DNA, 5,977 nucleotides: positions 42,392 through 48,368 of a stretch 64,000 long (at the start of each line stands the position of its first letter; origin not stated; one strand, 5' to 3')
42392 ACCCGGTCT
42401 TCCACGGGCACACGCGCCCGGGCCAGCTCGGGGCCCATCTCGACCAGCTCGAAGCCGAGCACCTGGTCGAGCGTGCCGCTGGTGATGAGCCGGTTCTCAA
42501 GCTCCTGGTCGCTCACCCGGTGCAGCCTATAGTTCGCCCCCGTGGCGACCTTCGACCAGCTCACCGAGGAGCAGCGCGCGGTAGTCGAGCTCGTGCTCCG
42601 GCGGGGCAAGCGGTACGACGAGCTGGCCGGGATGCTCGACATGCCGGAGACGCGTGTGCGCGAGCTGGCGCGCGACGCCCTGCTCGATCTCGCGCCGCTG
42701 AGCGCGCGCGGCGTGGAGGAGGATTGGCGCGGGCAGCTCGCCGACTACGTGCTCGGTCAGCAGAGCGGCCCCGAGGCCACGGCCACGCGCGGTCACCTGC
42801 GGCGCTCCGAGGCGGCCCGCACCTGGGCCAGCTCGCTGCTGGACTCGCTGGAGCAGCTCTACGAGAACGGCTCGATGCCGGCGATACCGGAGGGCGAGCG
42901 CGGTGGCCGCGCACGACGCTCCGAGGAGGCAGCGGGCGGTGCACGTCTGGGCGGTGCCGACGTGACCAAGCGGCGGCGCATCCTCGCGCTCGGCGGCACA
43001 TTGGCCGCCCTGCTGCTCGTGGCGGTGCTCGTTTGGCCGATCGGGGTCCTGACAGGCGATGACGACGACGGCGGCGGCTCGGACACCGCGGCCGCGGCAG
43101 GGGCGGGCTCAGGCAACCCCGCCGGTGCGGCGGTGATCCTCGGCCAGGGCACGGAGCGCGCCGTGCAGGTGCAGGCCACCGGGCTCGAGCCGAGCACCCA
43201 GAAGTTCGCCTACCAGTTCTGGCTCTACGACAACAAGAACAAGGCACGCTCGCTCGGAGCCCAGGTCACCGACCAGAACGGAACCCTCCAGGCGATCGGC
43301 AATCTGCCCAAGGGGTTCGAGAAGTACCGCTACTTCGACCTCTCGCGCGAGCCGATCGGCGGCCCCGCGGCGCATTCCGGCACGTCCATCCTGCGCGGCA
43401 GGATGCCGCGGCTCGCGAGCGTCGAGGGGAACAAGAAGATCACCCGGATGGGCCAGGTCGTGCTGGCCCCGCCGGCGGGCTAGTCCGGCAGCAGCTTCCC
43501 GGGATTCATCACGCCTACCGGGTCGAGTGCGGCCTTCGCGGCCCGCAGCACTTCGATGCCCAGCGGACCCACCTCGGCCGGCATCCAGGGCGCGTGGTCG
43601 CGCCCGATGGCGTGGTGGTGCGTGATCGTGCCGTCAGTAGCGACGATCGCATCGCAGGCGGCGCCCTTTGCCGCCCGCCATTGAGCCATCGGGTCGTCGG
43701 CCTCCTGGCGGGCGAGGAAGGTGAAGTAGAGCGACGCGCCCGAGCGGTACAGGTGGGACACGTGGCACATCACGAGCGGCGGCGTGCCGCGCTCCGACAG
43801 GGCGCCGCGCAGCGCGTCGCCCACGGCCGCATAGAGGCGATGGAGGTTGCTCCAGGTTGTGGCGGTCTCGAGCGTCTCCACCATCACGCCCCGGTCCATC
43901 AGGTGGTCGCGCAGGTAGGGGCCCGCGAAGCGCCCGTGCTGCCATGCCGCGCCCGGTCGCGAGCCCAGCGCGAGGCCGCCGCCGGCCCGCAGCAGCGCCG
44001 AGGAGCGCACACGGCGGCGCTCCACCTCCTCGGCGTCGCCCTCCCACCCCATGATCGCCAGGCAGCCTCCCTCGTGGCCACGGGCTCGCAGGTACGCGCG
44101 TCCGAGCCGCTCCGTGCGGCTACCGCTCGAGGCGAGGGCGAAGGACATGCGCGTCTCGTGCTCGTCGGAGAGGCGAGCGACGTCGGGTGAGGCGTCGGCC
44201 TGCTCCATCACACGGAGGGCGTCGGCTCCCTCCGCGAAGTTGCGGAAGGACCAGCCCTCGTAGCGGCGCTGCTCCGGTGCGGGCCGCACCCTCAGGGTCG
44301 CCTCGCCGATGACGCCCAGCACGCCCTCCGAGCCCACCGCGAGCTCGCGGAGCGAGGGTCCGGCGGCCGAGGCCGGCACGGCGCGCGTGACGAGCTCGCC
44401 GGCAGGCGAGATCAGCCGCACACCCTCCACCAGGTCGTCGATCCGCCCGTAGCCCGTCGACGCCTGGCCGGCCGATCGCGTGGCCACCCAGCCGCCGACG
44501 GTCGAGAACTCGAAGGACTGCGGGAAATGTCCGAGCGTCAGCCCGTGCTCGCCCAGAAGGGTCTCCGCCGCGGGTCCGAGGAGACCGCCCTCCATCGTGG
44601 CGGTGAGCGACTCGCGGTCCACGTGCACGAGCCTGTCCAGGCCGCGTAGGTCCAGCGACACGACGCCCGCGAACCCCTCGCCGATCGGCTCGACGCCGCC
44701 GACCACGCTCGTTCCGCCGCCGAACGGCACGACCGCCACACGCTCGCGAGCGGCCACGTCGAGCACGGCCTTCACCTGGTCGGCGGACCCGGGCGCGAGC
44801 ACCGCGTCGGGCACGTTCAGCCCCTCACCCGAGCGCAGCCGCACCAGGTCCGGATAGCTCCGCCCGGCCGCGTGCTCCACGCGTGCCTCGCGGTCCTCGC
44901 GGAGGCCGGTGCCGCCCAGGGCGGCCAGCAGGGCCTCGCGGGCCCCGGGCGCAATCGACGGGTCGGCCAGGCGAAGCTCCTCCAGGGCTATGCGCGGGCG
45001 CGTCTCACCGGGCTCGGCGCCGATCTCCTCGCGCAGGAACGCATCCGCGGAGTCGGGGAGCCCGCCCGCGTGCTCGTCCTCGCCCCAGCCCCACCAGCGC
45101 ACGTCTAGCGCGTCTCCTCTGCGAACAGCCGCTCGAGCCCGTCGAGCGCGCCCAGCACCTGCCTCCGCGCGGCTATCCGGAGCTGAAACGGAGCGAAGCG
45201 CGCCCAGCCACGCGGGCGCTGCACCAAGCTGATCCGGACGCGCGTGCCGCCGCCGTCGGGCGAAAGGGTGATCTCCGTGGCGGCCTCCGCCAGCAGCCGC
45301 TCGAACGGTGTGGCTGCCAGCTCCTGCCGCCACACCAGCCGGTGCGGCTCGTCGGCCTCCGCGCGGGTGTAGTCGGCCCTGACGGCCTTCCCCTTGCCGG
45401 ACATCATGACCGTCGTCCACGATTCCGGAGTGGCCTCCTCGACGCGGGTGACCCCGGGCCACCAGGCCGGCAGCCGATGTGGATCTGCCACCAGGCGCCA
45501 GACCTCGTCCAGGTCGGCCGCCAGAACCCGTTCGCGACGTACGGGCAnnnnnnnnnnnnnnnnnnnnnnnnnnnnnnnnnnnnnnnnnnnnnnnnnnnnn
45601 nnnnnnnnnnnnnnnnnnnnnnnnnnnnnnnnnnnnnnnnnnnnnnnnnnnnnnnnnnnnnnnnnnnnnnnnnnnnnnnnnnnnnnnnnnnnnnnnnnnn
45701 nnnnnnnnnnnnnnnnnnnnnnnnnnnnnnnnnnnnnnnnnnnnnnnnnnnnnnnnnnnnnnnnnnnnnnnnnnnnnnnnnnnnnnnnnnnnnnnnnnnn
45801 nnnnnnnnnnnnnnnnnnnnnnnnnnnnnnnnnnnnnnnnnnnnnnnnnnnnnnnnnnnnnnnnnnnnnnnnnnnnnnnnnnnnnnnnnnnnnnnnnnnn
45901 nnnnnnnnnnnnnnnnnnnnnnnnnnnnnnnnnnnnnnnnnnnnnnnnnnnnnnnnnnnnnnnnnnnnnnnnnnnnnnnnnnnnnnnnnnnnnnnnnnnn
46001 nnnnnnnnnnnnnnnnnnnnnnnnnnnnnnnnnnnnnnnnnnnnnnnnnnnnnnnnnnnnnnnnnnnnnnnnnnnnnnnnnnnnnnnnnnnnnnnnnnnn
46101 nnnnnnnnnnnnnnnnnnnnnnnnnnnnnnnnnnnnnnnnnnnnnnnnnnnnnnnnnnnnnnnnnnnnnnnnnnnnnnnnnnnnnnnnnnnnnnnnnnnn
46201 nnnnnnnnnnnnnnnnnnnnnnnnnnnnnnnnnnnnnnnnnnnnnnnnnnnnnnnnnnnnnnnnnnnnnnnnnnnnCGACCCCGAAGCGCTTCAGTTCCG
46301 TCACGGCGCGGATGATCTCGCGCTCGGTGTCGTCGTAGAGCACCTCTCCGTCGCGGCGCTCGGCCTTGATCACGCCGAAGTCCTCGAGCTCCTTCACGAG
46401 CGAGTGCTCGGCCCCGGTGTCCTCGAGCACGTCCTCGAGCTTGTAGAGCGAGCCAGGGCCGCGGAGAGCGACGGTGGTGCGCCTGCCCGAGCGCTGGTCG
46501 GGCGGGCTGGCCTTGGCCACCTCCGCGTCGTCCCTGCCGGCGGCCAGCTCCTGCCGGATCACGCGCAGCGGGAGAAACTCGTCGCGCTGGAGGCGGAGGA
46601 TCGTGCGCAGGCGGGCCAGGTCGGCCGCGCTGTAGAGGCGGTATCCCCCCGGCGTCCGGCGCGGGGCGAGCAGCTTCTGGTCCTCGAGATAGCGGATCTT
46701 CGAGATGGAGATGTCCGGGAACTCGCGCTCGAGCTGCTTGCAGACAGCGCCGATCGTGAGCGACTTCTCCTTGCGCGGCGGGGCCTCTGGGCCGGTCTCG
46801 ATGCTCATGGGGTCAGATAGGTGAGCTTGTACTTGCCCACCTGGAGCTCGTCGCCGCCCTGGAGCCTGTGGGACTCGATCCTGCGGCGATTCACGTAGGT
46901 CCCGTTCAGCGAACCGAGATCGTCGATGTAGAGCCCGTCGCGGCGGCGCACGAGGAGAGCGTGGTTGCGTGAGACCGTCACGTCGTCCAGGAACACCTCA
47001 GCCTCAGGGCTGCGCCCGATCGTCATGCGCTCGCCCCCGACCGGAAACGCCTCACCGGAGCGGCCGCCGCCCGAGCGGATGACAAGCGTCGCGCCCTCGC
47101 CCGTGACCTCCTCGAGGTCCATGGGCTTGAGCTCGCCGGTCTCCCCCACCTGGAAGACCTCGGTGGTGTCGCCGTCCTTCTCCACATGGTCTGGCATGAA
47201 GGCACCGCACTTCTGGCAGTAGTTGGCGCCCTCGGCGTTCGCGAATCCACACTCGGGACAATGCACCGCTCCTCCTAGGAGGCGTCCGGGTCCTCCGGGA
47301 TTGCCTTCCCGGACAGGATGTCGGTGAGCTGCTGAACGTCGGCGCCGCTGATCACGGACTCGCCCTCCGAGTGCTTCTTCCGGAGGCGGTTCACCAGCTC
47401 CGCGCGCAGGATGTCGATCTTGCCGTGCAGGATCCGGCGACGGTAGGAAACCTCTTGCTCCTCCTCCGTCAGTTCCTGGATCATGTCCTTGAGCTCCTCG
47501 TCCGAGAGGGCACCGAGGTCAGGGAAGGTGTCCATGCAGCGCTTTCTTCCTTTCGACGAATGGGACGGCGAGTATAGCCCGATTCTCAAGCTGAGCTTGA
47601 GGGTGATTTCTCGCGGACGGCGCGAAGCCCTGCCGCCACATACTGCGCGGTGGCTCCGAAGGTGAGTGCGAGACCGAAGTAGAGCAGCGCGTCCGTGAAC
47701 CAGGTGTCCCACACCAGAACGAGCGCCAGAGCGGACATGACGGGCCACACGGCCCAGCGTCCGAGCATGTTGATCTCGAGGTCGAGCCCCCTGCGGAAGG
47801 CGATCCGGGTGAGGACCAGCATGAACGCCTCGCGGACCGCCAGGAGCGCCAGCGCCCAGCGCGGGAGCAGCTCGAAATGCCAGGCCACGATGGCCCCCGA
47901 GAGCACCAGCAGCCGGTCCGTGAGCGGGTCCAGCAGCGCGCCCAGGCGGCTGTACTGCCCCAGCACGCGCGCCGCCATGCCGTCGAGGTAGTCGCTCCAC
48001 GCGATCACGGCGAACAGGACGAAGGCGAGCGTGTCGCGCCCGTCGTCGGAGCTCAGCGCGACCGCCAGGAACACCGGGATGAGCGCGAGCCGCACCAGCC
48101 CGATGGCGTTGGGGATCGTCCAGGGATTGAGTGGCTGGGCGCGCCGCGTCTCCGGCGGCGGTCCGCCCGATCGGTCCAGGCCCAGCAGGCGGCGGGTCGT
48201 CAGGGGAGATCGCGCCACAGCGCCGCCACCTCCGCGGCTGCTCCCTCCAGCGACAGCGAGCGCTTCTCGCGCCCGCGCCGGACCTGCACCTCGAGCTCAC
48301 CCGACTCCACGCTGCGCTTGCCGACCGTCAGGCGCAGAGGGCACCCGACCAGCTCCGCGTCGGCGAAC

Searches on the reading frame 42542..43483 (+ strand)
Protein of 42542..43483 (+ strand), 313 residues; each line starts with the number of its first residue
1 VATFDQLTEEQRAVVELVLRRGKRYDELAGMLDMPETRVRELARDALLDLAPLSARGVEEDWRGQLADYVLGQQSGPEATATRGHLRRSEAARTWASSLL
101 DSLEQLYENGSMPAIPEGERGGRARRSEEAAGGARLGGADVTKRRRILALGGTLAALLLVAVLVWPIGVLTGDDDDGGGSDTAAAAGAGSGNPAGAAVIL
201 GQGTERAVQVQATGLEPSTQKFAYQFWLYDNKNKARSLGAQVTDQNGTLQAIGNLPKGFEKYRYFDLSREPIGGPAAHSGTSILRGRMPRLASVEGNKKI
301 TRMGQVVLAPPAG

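Call 39: search_protein_families(library=pfam, proteins=[window:42542-43483:+], max_evalue=0.00001)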
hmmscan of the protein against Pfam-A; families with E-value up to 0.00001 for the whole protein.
window:42542-43483:+ (313 aa): 2 families
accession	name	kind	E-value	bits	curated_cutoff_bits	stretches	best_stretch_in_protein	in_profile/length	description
PF10099.14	RskA_C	-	3.2e-09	37.6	29.4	1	155-280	4-133/135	Anti-sigma-K factor rskA, C-terminal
PF04545.22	Sigma70_r4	-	8.3e-07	28.9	24.1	1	5-50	3-48/50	Sigma-70, region 4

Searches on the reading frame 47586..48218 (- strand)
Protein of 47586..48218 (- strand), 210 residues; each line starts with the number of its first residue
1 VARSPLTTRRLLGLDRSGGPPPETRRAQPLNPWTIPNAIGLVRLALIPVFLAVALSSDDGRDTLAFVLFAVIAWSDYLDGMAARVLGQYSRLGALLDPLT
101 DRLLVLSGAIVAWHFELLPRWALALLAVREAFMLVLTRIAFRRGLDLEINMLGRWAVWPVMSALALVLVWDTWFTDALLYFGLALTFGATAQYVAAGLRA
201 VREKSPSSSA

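Call 40: search_protein_families(library=pfam, proteins=[window:47586-48218:-], max_evalue=0.00001)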
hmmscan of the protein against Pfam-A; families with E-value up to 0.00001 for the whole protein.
window:47586-48218:- (210 aa): 1 family
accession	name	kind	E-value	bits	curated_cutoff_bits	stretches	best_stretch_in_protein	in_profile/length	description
PF01066.26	CDP-OH_P_transf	-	1.5e-28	100.6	22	1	33-187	1-151/152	CDP-alcohol phosphatidyltransferase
